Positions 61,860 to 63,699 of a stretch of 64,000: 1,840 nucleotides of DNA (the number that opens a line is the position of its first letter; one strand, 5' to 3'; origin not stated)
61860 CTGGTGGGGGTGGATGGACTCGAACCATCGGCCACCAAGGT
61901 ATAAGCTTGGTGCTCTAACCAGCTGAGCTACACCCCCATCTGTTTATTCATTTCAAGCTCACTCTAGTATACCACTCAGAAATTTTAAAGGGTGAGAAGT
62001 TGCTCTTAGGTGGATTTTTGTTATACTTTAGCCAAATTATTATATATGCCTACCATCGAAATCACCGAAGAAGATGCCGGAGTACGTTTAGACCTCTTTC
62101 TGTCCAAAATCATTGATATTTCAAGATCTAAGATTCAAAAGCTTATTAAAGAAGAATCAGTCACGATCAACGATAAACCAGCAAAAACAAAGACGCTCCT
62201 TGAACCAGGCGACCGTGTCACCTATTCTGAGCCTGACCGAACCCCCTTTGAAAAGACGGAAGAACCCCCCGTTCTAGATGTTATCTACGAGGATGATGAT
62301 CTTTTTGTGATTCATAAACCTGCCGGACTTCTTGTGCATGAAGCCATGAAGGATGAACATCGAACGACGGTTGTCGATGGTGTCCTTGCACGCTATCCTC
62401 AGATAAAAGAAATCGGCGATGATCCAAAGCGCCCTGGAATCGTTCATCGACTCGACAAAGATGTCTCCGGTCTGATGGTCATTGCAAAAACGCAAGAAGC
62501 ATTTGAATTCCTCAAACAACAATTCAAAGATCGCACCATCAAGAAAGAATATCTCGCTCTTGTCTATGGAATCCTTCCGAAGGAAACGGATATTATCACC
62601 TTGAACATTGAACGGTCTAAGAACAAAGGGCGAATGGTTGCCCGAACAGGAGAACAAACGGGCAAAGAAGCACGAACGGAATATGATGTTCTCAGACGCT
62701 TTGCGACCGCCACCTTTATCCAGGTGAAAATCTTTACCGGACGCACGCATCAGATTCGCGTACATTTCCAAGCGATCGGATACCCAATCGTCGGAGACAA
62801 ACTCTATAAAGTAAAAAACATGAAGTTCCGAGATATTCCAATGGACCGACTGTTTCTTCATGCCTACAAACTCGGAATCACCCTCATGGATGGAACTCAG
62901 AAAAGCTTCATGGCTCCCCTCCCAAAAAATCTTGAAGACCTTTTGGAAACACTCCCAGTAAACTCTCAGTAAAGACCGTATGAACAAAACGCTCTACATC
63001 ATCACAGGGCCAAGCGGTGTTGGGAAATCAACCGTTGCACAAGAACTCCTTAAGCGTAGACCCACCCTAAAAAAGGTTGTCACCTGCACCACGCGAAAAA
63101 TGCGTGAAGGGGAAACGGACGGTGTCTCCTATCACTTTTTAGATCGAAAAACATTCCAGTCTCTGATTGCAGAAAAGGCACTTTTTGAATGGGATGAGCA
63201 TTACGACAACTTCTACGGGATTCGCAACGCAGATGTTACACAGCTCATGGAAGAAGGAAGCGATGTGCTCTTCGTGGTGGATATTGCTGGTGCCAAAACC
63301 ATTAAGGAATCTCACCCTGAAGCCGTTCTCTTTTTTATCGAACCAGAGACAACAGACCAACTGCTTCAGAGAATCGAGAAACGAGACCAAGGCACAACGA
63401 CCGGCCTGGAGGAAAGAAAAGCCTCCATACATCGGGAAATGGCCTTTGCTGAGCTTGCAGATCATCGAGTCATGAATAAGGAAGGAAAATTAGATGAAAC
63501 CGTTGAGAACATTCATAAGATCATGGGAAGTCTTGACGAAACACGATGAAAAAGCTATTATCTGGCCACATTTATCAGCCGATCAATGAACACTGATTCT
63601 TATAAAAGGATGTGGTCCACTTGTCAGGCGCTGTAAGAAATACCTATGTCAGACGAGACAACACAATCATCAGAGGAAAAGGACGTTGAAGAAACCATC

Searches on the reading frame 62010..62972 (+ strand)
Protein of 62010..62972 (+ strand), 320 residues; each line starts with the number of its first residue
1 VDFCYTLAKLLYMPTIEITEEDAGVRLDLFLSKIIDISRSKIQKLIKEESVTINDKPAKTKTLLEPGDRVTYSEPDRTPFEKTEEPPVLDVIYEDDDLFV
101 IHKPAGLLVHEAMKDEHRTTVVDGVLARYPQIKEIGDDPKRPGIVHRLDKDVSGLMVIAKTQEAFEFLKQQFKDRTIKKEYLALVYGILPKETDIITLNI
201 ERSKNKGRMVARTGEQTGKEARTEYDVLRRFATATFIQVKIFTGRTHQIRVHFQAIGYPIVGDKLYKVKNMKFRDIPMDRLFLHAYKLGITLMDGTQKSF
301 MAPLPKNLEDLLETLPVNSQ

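Call 9: search_protein_families(library=pfam, proteins=[window:62010-62972:+], max_evalue=5)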
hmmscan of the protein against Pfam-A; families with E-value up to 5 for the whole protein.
window:62010-62972:+ (320 aa): 3 families
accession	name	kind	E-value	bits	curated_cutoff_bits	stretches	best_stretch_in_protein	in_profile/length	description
PF00849.27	PseudoU_synth_2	-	5.8e-34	117.9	26.8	1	97-255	1-152/152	RNA pseudouridylate synthase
PF01479.30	S4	-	2.9e-07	30.5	22.8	1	25-70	1-48/48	S4 domain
PF06353.17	DUF1062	-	0.041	15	23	1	20-56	98-134/135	Protein of unknown function (DUF1062)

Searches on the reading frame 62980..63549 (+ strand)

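Call 9: search_protein_families(library=pfam, proteins=[window:62980-63549:+], max_evalue=5)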
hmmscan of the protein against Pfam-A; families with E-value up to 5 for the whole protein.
window:62980-63549:+ (189 aa): 32 families (the best 25 are shown)
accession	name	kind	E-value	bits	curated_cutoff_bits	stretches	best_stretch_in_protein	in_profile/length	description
PF00625.27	Guanylate_kin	-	1.2e-34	120.1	25.2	1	4-182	3-179/182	Guanylate kinase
PF13238.12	AAA_18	-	8.9e-08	33.1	29.4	1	7-148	2-124/128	AAA domain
PF01926.29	MMR_HSR1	-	4.7e-05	23.9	21.9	1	7-103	3-85/113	50S ribosome-binding GTPase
PF13401.12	AAA_22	-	7.1e-05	23.6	27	1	2-36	4-33/130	AAA domain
PF03266.21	NTPase_1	-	0.00016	22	23.9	1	7-44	3-41/168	NTPase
PF13671.12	AAA_33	-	0.00031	21.5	27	1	5-30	1-25/143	AAA domain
PF07475.17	Hpr_kinase_C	-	0.00058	19.9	33.3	1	7-29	22-44/171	HPr Serine kinase C-terminal domain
PF20720.3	nSTAND3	-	0.00065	19.9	27.2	1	5-26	19-40/155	Novel STAND NTPase 3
PF13191.12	AAA_16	-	0.00071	20.6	32.6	1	6-26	27-47/167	AAA ATPase domain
PF00005.33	ABC_tran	-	0.00087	20.3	25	1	5-91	13-90/137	ABC transporter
PF03215.21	Rad17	-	0.00095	19.6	23.8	1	3-64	45-107/186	Rad17 P-loop domain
PF13521.12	AAA_28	-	0.0027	18.4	27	1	6-65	2-62/164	AAA domain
PF13173.12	AAA_14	-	0.0034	17.8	27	1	3-43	2-42/129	AAA domain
PF07728.20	AAA_5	-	0.0036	17.7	22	1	7-42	3-38/139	AAA domain (dynein-related subfamily)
PF03193.22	RsgA_GTPase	-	0.0041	17.4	30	1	3-26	106-129/174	RsgA GTPase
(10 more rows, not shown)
